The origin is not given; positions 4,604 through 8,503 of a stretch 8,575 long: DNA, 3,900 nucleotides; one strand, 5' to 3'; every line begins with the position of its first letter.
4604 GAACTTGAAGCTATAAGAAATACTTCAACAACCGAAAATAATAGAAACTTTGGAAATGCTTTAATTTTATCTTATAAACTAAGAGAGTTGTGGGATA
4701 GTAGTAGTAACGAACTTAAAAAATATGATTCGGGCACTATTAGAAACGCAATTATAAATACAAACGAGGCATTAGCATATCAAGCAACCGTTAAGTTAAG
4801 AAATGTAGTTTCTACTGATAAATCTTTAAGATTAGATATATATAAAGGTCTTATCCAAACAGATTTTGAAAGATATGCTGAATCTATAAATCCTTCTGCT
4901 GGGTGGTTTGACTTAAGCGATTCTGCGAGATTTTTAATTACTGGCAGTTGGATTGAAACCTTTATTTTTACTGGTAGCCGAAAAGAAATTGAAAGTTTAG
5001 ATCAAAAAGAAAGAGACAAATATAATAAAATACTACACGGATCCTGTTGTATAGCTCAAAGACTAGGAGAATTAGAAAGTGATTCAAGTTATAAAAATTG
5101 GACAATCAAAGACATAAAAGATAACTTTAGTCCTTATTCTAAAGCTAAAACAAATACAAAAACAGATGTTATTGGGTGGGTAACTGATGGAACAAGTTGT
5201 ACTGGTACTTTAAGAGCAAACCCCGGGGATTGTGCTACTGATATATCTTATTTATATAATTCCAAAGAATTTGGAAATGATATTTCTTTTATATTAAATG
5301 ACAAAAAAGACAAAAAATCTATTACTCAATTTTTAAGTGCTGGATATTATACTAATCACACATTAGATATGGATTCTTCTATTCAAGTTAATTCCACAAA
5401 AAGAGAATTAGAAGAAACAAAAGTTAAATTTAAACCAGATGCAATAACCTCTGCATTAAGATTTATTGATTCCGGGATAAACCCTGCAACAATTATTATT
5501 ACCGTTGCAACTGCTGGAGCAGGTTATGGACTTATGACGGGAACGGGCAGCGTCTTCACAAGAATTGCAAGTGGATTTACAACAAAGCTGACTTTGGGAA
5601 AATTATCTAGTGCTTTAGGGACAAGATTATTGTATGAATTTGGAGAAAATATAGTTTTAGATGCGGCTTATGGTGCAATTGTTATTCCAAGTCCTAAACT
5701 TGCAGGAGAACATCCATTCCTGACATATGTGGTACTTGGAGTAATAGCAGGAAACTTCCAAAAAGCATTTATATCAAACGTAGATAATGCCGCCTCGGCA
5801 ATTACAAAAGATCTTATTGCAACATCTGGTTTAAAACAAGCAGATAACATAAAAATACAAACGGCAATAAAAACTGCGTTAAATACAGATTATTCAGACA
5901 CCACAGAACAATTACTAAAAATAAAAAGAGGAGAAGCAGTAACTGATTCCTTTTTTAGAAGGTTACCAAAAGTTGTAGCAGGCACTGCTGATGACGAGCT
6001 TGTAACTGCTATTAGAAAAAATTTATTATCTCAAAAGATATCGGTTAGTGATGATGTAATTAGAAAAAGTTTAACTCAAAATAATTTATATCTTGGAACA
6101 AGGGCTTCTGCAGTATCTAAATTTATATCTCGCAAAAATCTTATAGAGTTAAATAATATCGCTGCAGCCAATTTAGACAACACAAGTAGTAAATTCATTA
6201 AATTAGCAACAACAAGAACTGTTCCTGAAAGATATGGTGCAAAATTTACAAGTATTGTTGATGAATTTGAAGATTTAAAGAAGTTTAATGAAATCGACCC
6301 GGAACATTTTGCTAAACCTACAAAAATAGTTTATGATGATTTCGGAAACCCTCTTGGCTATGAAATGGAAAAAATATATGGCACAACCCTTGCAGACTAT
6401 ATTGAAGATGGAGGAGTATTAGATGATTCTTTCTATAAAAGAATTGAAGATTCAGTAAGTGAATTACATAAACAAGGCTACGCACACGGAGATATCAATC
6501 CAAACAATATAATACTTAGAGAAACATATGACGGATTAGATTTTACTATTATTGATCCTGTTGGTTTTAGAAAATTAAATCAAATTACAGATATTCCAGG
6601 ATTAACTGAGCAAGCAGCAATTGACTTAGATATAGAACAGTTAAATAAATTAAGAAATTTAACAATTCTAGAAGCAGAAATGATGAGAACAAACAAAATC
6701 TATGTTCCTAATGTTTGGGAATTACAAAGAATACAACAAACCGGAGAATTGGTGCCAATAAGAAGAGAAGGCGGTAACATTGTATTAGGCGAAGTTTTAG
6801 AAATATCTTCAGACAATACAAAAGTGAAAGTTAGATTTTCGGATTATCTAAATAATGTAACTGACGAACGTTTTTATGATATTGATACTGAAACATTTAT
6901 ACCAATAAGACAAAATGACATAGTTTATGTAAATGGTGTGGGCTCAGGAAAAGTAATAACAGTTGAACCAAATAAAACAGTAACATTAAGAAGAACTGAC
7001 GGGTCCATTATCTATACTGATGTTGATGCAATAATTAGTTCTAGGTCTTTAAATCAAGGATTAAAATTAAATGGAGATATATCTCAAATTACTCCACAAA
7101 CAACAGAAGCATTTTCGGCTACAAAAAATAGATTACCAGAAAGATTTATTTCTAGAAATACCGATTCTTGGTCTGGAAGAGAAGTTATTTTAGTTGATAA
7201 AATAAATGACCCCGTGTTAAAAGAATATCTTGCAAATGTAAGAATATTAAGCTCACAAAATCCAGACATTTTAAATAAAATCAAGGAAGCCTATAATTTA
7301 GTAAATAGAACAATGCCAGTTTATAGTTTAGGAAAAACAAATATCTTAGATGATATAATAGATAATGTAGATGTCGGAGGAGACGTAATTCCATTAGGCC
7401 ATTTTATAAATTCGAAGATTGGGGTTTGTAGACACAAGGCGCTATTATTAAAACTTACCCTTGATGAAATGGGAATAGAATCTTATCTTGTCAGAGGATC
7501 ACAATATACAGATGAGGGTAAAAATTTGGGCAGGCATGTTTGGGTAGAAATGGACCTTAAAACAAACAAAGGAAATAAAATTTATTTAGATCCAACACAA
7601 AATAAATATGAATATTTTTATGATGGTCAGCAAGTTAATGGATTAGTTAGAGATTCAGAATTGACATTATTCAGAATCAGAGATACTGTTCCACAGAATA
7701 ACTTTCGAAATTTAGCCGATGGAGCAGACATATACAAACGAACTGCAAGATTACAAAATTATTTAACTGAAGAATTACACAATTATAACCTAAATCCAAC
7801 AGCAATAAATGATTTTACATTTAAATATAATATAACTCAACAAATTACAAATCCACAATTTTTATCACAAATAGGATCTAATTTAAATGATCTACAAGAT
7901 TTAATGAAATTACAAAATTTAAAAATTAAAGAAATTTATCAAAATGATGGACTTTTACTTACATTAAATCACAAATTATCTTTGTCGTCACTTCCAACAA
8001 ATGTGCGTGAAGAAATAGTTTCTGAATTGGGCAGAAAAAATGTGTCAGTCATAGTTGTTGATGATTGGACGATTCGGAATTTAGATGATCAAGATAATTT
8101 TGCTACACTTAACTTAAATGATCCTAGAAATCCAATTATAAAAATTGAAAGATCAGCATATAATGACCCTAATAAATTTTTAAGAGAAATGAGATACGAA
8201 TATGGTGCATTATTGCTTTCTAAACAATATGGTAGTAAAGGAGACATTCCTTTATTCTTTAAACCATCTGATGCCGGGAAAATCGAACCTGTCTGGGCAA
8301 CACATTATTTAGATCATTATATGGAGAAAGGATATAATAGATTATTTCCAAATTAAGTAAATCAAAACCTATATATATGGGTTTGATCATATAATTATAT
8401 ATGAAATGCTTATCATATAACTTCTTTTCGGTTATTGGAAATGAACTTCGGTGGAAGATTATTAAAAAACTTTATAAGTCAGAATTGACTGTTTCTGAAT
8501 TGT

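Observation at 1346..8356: Giant 2,336-aa membrane protein joining a huge orphan surface region to a kinase-like plus transglutaminase-like tail; candidate undescribed cell-surface signalling or interaction system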

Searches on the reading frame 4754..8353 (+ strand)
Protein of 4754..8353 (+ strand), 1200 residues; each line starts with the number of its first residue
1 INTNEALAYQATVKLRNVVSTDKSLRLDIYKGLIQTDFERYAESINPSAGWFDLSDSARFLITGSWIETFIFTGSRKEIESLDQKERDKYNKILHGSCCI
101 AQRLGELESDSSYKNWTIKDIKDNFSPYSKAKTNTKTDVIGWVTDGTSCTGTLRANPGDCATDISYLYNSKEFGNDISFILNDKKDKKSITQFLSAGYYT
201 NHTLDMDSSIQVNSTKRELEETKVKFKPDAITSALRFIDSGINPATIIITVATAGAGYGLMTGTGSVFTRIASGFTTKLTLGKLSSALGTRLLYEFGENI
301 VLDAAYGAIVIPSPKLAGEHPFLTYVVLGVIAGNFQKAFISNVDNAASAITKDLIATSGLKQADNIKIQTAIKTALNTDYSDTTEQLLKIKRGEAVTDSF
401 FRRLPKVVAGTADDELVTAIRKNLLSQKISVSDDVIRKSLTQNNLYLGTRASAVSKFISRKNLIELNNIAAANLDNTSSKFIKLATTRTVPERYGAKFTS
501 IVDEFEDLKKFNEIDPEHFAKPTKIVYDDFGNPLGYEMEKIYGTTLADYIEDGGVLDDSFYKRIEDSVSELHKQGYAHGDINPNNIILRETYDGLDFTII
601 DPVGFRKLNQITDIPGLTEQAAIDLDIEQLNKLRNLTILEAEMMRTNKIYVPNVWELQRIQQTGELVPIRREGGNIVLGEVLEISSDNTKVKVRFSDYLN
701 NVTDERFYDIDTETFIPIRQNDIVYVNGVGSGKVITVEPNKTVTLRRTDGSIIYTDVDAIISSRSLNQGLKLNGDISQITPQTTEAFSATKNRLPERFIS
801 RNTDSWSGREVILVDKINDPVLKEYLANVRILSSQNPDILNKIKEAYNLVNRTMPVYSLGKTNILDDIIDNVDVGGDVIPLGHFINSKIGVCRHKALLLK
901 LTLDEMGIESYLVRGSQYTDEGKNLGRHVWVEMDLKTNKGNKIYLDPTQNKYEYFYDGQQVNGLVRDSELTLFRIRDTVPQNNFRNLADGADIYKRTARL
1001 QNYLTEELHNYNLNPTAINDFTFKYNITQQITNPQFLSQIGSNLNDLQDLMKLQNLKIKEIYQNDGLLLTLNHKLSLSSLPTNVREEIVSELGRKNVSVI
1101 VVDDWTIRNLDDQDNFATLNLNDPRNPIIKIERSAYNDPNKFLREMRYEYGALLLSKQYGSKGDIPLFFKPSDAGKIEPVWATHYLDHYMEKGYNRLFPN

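Call 55: predict_structure(alignment_id=A4)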
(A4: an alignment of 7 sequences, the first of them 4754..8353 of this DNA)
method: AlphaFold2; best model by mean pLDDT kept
length: 1200 residues; sequences in the alignment: 7
mean_pLDDT: 57.8   pTM: 0.38
mean pLDDT of the five models: 57.8, 56.6, 53.9, 52.2, 49.5
residues with pLDDT >= 90: 16; 70-90: 380; 50-70: 335; < 50: 469
segments of 3 or more residues with pLDDT < 50: 1-7, 31-75, 105-116, 123-158, 185-194, 196-217, 221-412, 442-500, 526-535, 577-580, 602-617, 636-646, 860-863, 865-873, 960-962, 977-982, 1010-1019, 1110-1112
pLDDT, mean of each block of 10 residues (from residue 1): 45 56 52 41 30 28 28 48 61 62 49 46 39 28 33 39 63 60 48 44 35 47 41 34 31 29 25 24 33 37 30 32 40 38 40 33 39 39 42 43 37 53 54 55 48 47 36 27 28 40 57 59 49 50 67 63 71 53 67 71 39 42 57 46 43 62 79 74 78 70 74 76 82 86 83 87 74 68 78 84 63 85 87 80 85 65 47 60 81 85 88 75 70 72 75 60 62 64 52 66 61 45 61 69 77 84 82 80 81 85 73 70 73 86 88 79 72 68 83 70
secondary structure, 60 per line:
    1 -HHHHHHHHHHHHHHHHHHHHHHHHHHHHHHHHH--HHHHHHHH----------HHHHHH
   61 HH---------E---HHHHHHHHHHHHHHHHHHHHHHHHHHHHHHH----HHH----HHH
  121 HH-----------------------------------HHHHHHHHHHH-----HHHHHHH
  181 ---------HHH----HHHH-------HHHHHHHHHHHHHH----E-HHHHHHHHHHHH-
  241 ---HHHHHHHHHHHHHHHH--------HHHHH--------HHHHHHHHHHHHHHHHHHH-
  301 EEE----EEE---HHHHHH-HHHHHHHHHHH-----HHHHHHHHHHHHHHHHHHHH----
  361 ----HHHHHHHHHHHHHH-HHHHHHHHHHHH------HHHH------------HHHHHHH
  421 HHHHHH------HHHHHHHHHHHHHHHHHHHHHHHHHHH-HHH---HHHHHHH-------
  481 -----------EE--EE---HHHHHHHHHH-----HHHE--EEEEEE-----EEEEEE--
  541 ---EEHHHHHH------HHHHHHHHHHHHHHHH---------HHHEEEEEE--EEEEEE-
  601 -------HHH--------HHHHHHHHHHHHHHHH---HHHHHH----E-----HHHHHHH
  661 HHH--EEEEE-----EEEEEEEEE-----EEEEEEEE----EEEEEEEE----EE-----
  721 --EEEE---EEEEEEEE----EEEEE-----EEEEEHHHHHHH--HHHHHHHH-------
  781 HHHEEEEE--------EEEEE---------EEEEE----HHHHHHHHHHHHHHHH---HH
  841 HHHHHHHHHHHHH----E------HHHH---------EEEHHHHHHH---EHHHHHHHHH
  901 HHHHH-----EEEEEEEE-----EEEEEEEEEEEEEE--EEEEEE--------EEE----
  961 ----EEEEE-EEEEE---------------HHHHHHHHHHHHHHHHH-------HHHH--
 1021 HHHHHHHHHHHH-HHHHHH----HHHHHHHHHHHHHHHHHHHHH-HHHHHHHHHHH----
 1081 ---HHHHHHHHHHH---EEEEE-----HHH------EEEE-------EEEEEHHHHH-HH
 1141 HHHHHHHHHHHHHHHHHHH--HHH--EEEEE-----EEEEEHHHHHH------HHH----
elements in order (helices of 4 or more, strands of 3 or more residues): H2-34 H37-44 H55-62 H76-106 H118-122 H158-168 H174-180 H197-200 H208-221 H228-239 H244-259 H268-272 H281-299 E301-303 E308-310 H314-319 H321-331 H337-356 H365-378 H380-391 H398-401 H414-426 H433-459 H467-473 H501-510 E522-527 E533-538 H546-551 H558-573 E586-591 E594-599 H619-634 H638-643 H654-663 E666-670 E676-684 E690-697 E702-709 E723-726 E730-737 E742-746 E752-756 H757-763 H766-773 E784-788 E797-801 E811-815 H820-835 H839-853 H865-868 E878-880 H881-887 H892-905 E911-918 E924-937 E940-945 E954-956 E965-969 E971-975 H991-1007 H1015-1018 H1021-1032 H1034-1039 H1044-1064 H1066-1076 H1084-1094 E1098-1102 E1117-1120 E1128-1132 H1133-1137 H1139-1159 E1167-1171 E1177-1181 H1182-1187
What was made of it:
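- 5768..6145 (+): Helical linker, residues 1475-1600. Helices in the AF2 model at low confidence (call 55).
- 7631..8356 (+): Orphan C-terminal tail, residues 2096-2336 plus the stop codon: a helical part followed by an alpha/beta part. It is the most variable module. AF2 pLDDT about 70-88 (call 55).
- On Protein-kinase-like superfamily (minimal/atypical kinases): The Lys and Glu assignment is by alignment only, because the model has low confidence there (call 55).
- No Gly-rich ATP loop is visible, and that part of the model has low confidence (call 55).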

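Call 58: fold_search(model_id=the predicted structure, library=pdb)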
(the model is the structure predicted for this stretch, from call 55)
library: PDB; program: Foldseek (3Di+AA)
matches with E <= 10: 1160; with E <= 0.001: 0
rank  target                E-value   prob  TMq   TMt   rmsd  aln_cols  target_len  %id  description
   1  6yid_A                3.1e-03  1.00  0.09  0.35   6.4       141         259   23  Crystal structure of ULK2 in complex with SBI-0206965 (released 2020-06-17)
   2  6qat_A                3.7e-03  1.00  0.08  0.31   7.9       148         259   24  Crystal structure of ULK2 in complexed with hesperadin (released 2019-02-27)
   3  7xn7_W                3.7e-03  0.90  0.07  0.13  17.4       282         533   11  RNA polymerase II elongation complex containing Spt4/5, Elf1, Spt6, Spn1 and Paf1C (released 2022-09-07)
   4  9wms_W                7.0e-03  0.72  0.07  0.12  16.8       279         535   13  Co-transcriptional histone H3K36 methylation complex containing RNA polymerase II elongation complex, Set2, and the up (released 2025-12-24)
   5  6qat_D                7.4e-03  1.00  0.09  0.33   7.1       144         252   24  Crystal structure of ULK2 in complexed with hesperadin (released 2019-02-27)
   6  8rmy_A                9.7e-03  0.72  0.09  0.20  20.9       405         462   10  Transglutaminase 3 in complex with inhibitor Z-don and DH patient-derived Fab DH63-A02 (released 2025-03-12)
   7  3is5_E                1.0e-02  1.00  0.09  0.33  12.3       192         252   15  Crystal structure of CDPK kinase domain from toxoplasma Gondii, TGME49_018720 (released 2009-10-20)
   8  3mp8_A                1.2e-02  0.98  0.06  0.13  17.3       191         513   16  Crystal structure of Sgf29 tudor domain (released 2011-05-04)
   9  4o96_A                1.3e-02  1.00  0.08  0.40   7.0       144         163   20  2.60 Angstrom resolution crystal structure of a protein kinase domain of type III effector NleH2 (ECs1814) from Escher (released 2014-01-15)
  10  6yid_B                1.4e-02  1.00  0.08  0.31   6.9       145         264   24  Crystal structure of ULK2 in complex with SBI-0206965 (released 2020-06-17)
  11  3is5_A                1.5e-02  1.00  0.09  0.32  12.2       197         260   15  Crystal structure of CDPK kinase domain from toxoplasma Gondii, TGME49_018720 (released 2009-10-20)
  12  3kd4_A                1.5e-02  0.80  0.08  0.17  19.4       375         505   10  CRYSTAL STRUCTURE OF A PUTATIVE PROTEASE (BDI_1141) FROM PARABACTEROIDES DISTASONIS ATCC 8503 AT 2.00 A RESOLUTION (released 2009-11-24)
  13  8ram_Z                1.8e-02  1.00  0.04  0.10  13.2       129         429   19  Structure of Sen1 bound RNA Polymerase II pre-termination complex (released 2024-10-30)
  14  1fie_B                1.8e-02  0.63  0.08  0.13  19.0       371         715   11  RECOMBINANT HUMAN COAGULATION FACTOR XIII (released 1997-02-12)
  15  8tr9                  2.1e-02  0.66  0.10  0.16  21.2       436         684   11  Cryo-EM structure of transglutaminase 2 bound to GDP (released 2024-07-31)
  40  3isr_C                6.6e-02  1.00  0.09  0.34   4.8       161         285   16  The Crystal Structure of a Putative Cysteine Protease from Cytophaga hutchinsonii to 1.9A (released 2009-09-08)
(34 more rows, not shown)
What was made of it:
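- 6626..7045 (+): Two SH3-fold small beta-barrels (Tudor/KOW-like), residues about 1761-1900. Copy number appears to vary from about one to about four among alleles. Foldseek: Spt5 KOW, Sgf29 tandem Tudor, FMRP N-terminal domain (call 58).
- On Protein-kinase-like superfamily (minimal/atypical kinases): Foldseek probability 1.0 to ULK2, NleH2 and CDPK, with 141-197 aligned columns (call 58).
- Checked: Tandem small barrels (call 58).
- The best minimal-kinase structural match is the secreted effector NleH2 (call 58).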

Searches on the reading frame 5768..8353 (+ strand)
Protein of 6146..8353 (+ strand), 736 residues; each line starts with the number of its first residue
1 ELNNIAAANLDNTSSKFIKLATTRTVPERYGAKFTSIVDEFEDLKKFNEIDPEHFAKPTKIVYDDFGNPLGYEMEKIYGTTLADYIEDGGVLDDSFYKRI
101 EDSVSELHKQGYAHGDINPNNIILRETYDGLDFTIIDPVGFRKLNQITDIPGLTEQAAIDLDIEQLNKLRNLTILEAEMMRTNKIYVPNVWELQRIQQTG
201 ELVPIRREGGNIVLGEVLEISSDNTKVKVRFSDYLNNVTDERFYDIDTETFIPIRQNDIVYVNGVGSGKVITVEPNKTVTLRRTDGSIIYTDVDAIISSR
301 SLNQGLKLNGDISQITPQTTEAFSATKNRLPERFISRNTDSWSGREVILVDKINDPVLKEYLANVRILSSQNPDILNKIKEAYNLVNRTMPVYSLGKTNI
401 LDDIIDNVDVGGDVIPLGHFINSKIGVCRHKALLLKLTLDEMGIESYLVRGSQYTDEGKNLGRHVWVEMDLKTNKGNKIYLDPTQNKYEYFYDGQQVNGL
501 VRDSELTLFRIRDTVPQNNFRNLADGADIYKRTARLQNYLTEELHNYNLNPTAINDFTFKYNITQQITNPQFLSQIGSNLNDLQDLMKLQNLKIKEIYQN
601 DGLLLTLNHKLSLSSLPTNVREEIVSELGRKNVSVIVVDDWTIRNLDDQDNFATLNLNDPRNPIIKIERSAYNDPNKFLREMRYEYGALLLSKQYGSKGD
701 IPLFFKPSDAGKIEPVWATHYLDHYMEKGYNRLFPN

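Call 26: find_homologous_proteins(query=A2, max_evalue=0.01)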
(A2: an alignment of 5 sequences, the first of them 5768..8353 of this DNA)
Query A2 (5 sequences): 8000 candidates shared short words with the query, none scored E <= 0.01.
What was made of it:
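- Tried and rejected: It returned nothing, not even the query family (call 26).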

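Call 32: search_solved_structures(query=A2, max_evalue=1, show_alignments=2)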
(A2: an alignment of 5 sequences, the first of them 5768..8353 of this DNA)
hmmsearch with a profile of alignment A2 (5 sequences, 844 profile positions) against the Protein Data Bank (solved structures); distinct sequences matched with E-value up to 1: 261 (the best 60 are shown).
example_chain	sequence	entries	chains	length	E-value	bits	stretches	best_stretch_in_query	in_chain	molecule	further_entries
6qat_A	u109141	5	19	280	1e-05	27.2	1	191-250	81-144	Serine/threonine-protein kinase ULK2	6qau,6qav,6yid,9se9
8sv9_A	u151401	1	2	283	6.1e-05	24.7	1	189-250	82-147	Serine/threonine-protein kinase ULK1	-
8p5g_A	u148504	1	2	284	6.1e-05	24.7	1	189-250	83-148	Serine/threonine-protein kinase ULK1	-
8p5h_A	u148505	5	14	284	6.1e-05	24.7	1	189-250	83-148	Serine/threonine-protein kinase ULK1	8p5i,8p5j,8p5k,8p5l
9f32_A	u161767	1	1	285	6.1e-05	24.6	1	189-250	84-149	Serine/threonine-protein kinase ULK1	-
9se8_A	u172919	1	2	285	6.1e-05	24.6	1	189-250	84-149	Serine/threonine-protein kinase ULK1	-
6mnh_A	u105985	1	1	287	6.2e-05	24.6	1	189-250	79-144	Serine/threonine-protein kinase ULK1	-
4wno_A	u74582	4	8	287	6.2e-05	24.6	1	189-250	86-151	Serine/threonine-protein kinase ULK1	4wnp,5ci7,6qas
9ymt_A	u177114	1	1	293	9.4e-05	24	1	198-259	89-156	Serine/Threonine Kinase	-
4eqm_A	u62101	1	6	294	9.5e-05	24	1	198-259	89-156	Protein kinase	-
1zws_A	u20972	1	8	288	0.00031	22.3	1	179-252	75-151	DAP-kinase related protein 1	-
2a27_A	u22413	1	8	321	0.00037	22.1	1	179-252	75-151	Death-associated protein kinase 2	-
1wmk_A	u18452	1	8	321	0.00037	22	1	179-252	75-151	Death-associated protein kinase 2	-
1z9x_A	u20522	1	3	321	0.00038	22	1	179-252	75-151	Death-associated protein kinase 2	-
2a2a_A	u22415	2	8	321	0.00038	22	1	179-252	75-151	Death-associated protein kinase 2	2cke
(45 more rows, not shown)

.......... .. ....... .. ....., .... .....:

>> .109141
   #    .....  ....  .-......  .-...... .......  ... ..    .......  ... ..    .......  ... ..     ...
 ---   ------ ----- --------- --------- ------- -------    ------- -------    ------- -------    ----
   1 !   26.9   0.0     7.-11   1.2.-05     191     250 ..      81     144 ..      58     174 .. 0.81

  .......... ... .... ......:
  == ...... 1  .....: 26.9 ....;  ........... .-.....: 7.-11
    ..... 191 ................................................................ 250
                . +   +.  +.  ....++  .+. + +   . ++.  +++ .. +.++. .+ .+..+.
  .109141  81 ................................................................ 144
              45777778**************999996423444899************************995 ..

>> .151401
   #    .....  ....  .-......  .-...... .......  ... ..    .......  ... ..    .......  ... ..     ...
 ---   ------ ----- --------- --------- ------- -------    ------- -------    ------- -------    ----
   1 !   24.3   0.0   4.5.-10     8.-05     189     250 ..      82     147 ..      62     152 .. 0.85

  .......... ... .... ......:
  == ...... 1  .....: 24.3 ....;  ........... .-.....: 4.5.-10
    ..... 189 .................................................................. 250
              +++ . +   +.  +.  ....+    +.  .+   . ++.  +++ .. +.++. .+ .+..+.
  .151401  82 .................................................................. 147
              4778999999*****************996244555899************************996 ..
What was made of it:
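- On Protein-kinase-like superfamily (minimal/atypical kinases): Profile against PDB: E 1e-5 for the best match, with protein kinases making up nearly all listed hits (call 32).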

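Call 64: find_homologous_proteins(query=window:6146-8353:+, max_evalue=0.01)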
Query window:6146-8353:+ (736 aa): 1 proteins with E <= 0.01 among 8000 candidates.
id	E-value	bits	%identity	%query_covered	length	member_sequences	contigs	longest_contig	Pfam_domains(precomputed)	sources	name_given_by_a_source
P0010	1.2e-38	152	30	67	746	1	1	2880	PF14381.13,PF01841.26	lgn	-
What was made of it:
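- Tried and rejected: The single-sequence C-terminal search gave only P0010 (call 64).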

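Call 66: find_encoding_contigs(protein=P0010, flank=5000, max_places=3)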
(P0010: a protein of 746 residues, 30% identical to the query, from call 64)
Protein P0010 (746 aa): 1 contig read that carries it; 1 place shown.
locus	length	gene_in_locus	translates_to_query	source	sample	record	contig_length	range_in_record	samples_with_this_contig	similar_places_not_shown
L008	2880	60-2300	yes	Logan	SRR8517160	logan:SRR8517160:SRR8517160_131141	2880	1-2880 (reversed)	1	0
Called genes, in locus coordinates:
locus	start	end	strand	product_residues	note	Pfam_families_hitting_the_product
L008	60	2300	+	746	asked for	PF01841:Transglut_core (faint), PF14381:EDR1_CTR1_ARMC3_pept (weak)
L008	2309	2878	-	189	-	?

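Call 67: find_related_loci(query=A2, collection=genome_contigs, flank=10000)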
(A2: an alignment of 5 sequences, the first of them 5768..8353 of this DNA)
Query A2 (862 aa) in genome_contigs; peptide patterns used: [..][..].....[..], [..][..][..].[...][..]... (x = any residue, [..] = any of these).
317 stretches matched a pattern; 2 encode a relative of the query (tblastn E <= 1e-3); 2 distinct loci.
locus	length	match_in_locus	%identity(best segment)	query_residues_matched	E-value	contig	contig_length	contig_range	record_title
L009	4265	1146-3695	49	2-862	0e+0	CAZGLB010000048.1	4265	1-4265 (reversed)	MAG TPA_asm: uncultured archaeon isolate SRP263991_co7_50 genome assembly, contig: NODE_49514_length_4265_cov_239.698100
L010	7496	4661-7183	41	2-860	0e+0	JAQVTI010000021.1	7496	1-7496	MAG: Candidatus ainarchaeum sp. isolate STF1_294 NODE_34974_length_7496_cov_21.562627_Sandtown_F1, whole genome shotgun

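Call 70: search_protein_families(library=pfam, proteins=[P0010], max_evalue=0.01)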
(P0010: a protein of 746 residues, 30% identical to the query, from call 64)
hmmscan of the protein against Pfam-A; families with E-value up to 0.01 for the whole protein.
P0010 (746 aa): 6 families
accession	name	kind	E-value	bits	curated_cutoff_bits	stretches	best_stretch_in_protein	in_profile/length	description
PF14381.12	EDR1_CTR1_ARMC3_pept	-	1.2e-08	35.4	27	1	641-720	123-196/203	EDR1/CTR1/ARMC3, peptidase-like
PF01841.26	Transglut_core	-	1.9e-05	25.4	23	1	623-717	12-106/108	Transglutaminase-like superfamily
PF00069.31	Pkinase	-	7.4e-05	22.7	31.7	1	333-419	83-163/263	Protein kinase domain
PF06176.17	WaaY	-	8.1e-05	22.8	20.3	1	327-408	122-197/229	Lipopolysaccharide core biosynthesis protein (WaaY)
PF06293.20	Kdo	-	0.00096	19.1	21.3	1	328-385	97-163/207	Lipopolysaccharide kinase (Kdo/WaaP) family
PF19974.5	TCAD9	-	0.0066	16.1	40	1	359-387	294-320/429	Ternary complex associated domain 9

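Call 83: find_related_loci(query=A2, collection=viral_contigs, flank=5000)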
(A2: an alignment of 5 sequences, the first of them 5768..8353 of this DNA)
Query A2 (862 aa) in viral_contigs; peptide patterns used: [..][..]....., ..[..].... (x = any residue, [..] = any of these).
227 stretches matched a pattern, but none encodes a relative of the query by tblastn (E <= 1e-3).

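Call 84: find_related_loci(query=A2, collection=metagenome_contigs, flank=10000)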
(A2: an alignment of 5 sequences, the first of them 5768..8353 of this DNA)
Query A2 (862 aa) in metagenome_contigs; peptide patterns used: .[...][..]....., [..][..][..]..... (x = any residue, [..] = any of these).
599 stretches matched a pattern, but none encodes a relative of the query by tblastn (E <= 1e-3).
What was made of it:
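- Tried and rejected: Scans of viral and JGI metagenome contigs with the C-terminal profile found no relatives (calls 83, 84).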
